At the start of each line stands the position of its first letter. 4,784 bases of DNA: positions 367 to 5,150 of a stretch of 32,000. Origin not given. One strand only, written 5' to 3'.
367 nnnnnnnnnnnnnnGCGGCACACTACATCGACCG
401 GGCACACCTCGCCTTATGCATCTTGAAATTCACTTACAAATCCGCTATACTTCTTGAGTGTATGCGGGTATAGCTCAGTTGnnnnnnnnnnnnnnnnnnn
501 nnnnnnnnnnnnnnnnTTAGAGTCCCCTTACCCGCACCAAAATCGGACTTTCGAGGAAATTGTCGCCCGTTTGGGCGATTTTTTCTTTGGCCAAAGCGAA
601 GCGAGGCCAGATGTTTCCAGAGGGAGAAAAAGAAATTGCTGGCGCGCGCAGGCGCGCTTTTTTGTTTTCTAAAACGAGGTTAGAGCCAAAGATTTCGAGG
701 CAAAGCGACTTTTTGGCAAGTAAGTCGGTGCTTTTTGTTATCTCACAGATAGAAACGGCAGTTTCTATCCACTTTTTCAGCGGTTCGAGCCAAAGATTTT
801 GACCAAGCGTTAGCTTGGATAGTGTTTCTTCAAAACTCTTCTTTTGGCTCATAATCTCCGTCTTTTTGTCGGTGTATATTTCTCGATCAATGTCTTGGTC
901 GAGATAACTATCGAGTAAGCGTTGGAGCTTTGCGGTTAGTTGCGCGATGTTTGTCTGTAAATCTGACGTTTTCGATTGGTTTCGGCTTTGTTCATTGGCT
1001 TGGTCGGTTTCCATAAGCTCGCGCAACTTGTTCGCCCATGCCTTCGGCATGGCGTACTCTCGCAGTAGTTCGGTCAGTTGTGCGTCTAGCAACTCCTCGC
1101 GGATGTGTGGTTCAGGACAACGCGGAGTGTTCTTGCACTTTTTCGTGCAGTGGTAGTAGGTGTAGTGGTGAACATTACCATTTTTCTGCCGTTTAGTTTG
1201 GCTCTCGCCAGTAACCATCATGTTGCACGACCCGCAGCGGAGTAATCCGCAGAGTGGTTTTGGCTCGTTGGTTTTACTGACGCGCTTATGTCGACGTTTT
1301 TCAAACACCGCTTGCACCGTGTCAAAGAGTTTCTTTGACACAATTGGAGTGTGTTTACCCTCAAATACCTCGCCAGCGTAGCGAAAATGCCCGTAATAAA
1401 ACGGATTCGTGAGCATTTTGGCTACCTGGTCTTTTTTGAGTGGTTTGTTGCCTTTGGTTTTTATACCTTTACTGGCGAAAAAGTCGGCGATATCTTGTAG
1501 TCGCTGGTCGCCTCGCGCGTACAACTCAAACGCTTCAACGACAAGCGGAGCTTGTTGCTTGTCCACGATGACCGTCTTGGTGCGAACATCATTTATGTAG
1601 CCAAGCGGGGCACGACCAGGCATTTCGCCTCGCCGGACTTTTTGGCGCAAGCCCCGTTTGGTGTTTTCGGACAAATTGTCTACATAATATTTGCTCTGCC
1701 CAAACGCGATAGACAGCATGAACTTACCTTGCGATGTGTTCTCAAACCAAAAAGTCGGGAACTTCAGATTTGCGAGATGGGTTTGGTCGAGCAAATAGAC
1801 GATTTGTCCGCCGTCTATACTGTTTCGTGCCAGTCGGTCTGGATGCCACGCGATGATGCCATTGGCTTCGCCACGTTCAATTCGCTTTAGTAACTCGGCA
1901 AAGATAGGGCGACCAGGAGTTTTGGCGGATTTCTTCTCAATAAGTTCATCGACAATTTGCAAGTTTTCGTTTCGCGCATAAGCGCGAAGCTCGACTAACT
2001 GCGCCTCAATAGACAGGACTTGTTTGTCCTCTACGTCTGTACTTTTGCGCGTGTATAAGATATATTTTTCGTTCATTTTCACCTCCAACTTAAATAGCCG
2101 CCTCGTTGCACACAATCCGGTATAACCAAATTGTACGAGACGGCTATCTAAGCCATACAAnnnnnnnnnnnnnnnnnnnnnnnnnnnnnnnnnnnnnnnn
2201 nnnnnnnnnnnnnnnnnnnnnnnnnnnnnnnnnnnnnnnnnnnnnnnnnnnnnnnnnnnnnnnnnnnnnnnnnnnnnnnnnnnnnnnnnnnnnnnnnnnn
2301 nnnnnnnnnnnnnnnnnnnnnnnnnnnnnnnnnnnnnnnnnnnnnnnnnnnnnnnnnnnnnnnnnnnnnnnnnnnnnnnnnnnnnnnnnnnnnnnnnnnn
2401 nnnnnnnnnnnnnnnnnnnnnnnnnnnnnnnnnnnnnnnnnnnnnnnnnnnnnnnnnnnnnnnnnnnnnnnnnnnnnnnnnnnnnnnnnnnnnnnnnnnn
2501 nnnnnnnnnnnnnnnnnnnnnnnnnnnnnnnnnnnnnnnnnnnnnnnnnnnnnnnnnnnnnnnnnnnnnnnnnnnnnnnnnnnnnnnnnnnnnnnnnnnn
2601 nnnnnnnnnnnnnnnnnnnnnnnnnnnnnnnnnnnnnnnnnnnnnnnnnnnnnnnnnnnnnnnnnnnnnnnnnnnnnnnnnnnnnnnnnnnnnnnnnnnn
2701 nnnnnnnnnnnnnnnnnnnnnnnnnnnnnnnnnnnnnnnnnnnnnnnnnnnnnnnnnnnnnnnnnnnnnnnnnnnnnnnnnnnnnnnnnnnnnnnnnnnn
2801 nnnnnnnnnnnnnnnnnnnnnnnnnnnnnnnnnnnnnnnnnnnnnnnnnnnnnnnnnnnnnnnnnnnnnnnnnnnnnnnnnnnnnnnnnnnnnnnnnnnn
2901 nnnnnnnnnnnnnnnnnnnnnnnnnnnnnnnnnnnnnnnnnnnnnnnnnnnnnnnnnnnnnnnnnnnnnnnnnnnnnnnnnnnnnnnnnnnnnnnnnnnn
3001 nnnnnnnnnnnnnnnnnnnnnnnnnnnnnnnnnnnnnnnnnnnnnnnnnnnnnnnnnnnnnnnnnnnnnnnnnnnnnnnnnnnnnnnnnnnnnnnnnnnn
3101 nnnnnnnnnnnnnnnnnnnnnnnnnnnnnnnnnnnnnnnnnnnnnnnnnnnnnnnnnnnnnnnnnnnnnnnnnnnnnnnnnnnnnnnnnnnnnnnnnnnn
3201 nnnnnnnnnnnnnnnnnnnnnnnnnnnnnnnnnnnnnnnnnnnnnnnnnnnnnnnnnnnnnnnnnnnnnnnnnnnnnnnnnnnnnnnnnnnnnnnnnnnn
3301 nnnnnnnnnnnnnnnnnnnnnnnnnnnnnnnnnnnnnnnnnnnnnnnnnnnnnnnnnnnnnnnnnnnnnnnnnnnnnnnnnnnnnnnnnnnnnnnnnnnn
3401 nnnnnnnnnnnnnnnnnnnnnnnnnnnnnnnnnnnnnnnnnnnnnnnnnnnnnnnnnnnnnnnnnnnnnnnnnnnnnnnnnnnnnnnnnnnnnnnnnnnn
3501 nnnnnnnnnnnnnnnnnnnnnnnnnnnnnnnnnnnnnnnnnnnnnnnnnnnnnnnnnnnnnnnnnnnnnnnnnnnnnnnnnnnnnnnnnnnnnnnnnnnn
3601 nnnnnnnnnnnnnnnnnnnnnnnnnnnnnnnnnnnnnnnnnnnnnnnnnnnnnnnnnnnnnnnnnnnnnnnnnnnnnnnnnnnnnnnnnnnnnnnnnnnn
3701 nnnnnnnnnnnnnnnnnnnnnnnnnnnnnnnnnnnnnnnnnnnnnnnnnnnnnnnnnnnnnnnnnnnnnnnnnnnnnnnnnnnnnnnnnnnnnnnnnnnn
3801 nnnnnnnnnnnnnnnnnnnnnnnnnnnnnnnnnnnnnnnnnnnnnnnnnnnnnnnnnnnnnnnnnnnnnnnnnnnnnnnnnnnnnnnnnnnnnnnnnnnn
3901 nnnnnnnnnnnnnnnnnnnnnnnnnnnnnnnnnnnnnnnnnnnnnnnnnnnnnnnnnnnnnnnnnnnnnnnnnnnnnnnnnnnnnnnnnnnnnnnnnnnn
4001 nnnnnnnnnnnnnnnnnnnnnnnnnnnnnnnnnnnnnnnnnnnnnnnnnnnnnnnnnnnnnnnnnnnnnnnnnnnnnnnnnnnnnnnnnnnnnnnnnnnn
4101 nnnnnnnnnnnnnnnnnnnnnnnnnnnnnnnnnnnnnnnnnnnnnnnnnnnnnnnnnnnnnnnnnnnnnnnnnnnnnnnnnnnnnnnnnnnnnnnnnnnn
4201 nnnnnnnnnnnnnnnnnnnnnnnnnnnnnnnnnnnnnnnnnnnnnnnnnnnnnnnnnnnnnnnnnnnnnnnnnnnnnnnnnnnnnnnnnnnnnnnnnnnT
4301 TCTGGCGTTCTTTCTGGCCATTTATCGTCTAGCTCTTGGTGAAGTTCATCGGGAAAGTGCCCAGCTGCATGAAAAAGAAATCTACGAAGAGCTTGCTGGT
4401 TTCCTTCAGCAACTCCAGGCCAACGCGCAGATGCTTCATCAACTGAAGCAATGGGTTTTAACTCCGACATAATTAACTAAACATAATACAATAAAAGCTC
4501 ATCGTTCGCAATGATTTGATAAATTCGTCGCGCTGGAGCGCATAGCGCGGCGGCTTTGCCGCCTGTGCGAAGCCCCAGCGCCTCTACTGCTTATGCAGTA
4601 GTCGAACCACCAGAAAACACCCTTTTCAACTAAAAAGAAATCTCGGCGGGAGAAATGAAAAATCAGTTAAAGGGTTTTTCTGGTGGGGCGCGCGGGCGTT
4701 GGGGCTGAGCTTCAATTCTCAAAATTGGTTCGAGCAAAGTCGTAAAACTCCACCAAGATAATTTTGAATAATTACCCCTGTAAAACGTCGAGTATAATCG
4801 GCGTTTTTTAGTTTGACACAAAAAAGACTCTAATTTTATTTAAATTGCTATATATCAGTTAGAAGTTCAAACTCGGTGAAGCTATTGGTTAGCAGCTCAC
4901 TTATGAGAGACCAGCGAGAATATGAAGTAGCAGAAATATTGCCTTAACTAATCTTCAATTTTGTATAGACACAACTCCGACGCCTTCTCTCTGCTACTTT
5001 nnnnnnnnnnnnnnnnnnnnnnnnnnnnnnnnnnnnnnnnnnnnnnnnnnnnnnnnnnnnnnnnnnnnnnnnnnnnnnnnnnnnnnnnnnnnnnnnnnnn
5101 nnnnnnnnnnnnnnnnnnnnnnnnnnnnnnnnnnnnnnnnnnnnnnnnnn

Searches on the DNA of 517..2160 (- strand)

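Call 64: search_with_rna_model(model_id=R1, sources=[L097, L098], max_evalue=0.001)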
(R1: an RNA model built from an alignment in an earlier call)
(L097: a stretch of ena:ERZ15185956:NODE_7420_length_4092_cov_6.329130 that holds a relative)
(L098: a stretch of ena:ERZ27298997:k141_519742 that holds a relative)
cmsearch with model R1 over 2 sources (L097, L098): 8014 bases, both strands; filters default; matches with E-value up to 0.001: 4.
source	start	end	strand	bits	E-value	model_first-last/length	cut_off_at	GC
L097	1723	1974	+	102.4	4.1e-29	1-241/241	no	0.46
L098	1336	1587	+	102.4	4.1e-29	1-241/241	no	0.46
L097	286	521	-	97.3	1.2e-27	1-241/241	no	0.46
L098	3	74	-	62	1.7e-17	68-136/241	no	0.32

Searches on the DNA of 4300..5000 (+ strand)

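Call 7: search_rna_families(source=window, start=4300, end=5000, threshold=evalue, max_evalue=10, show_alignments=3)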
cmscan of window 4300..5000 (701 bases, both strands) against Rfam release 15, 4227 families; matches with E-value up to 10: 6.
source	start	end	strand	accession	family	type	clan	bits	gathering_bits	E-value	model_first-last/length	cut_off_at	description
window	4527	4602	-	RF02794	Pab19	Gene; snRNA; snoRNA; HACA-box;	-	19.8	55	1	1-102/102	no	Pab19 RNA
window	4535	4608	-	RF03023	rpfG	Gene; sRNA;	-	16.8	75.9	0.51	1-85/85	no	rpfG RNA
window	4756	4841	+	RF01770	rimP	Cis-reg; leader;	-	16.4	47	7.1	1-102/102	no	Gammaprotebacteria rimP leader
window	4758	4810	+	RF02891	AgrB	Gene; antisense;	-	16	40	7.1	1-84/84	no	ArsR-gov region gene B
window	4473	4611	-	RF04321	tmRNA_permuted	Gene;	-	12.2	47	3.8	1-213/213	no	permuted transfer-messenger RNA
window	4808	4842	+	RF02350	psRNA6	Gene; sRNA;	-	9.7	60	3.8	1-333/333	no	Nitrosomonas sRNA psRNA6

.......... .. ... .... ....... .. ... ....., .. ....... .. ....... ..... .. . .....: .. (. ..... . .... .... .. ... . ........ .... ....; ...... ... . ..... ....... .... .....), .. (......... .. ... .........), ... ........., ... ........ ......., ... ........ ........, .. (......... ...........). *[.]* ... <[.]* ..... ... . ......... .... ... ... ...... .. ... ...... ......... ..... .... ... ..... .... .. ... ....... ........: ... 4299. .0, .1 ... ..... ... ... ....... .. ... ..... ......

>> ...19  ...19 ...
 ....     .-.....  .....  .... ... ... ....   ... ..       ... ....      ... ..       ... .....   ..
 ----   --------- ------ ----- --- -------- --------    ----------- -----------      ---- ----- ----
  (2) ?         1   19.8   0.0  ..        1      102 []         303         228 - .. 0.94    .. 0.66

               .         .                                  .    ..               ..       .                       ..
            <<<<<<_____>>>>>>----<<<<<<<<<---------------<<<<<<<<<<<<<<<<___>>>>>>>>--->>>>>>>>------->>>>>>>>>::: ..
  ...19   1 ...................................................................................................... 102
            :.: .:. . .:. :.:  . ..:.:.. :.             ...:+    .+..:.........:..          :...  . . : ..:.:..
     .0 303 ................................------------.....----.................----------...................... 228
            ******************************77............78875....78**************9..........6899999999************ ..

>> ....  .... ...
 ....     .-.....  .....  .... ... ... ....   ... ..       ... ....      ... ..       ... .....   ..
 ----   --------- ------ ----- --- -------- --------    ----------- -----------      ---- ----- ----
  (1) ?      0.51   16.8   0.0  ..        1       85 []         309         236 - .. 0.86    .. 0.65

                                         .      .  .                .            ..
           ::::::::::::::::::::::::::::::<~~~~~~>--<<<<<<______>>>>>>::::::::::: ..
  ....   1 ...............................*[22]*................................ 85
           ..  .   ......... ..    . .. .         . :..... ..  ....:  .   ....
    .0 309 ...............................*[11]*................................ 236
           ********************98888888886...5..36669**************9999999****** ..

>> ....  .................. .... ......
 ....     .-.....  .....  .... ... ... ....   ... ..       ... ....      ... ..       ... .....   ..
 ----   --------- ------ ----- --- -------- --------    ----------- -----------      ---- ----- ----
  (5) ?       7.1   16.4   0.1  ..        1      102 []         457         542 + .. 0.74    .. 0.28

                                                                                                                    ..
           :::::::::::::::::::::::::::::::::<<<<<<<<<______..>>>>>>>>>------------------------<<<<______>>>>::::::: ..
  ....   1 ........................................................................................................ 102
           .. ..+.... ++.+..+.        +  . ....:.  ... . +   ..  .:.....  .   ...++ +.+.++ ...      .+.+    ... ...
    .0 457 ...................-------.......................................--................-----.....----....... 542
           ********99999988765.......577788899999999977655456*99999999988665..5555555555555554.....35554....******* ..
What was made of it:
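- On tmRNA (one-piece or permuted): The only Rfam near-miss is on the wrong strand at 12 bits (call 7).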

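Call 15: search_dna_similar(query=window:4500-4830:+, collection=phages, mode=distant, max_evalue=0.01)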
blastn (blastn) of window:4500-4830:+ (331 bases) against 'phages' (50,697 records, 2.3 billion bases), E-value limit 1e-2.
No match.

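Call 16: search_dna_similar(query=window:4500-4830:+, collection=plasmids, mode=distant, max_evalue=0.01)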
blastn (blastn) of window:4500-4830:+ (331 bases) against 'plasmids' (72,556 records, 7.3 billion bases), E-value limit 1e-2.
No match.
